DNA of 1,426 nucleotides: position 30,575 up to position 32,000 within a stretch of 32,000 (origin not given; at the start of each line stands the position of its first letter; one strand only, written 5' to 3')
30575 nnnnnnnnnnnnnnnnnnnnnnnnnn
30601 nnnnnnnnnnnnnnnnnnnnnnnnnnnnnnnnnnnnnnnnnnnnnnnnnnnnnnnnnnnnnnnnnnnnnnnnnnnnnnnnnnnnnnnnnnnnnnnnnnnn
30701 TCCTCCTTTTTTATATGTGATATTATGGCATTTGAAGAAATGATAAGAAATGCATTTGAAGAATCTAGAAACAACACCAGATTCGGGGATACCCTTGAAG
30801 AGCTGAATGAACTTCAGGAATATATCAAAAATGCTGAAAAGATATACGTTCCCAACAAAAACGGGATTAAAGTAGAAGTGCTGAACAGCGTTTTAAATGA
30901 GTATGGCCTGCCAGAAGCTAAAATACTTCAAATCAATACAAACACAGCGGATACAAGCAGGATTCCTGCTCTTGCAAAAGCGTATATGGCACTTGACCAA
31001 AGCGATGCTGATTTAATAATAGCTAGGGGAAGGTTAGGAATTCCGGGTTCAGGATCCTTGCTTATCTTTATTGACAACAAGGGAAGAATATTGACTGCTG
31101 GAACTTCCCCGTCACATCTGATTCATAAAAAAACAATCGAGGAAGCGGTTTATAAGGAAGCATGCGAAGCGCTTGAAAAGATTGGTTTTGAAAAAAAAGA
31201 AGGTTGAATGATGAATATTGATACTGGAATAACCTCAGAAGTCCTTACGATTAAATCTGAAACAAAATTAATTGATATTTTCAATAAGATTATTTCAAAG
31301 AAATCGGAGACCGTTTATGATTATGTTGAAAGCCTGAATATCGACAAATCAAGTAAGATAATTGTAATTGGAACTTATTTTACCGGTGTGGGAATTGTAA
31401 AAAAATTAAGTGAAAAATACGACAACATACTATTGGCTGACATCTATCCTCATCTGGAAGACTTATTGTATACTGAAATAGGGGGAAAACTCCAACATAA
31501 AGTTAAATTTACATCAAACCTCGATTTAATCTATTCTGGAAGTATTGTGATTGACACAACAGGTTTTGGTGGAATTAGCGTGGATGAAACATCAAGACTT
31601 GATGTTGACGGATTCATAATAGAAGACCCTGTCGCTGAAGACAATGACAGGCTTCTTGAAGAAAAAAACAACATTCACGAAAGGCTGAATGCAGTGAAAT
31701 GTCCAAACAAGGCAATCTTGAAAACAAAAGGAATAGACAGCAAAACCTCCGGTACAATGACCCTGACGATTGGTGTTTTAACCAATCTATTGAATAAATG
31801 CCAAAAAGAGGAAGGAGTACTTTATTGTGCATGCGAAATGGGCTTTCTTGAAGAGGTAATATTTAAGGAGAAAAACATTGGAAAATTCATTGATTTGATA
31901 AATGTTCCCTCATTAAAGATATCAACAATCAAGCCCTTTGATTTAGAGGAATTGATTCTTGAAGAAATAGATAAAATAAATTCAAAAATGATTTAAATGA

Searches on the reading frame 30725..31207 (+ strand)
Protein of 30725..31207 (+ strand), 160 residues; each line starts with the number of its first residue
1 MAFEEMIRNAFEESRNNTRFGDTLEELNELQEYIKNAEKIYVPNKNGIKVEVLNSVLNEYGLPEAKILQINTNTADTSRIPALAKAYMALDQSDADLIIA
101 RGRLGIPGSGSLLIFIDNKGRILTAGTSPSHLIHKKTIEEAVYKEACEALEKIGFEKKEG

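Call 14: search_protein_families(library=pfam, proteins=[window:30725-31207:+], max_evalue=0.001)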
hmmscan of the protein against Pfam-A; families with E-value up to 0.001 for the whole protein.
window:30725-31207:+ (160 aa): 1 family
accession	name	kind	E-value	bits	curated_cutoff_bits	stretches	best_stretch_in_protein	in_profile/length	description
PF11576.14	HcgB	-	1.9e-69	232.7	25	1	3-155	1-153/153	FeGP cofactor biosynthesis protein HcgB, guanylyltransferase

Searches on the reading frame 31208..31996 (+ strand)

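Call 14: search_protein_families(library=pfam, proteins=[window:31208-31996:+], max_evalue=0.001)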
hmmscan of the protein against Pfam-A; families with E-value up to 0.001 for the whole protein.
window:31208-31996:+ (262 aa): 1 family
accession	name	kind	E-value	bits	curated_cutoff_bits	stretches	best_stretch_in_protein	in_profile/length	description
PF06690.17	HcgC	-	5e-82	275.6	31.4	1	5-260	1-247/248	FeGP cofactor biosynthesis protein, methyltransferase HcgC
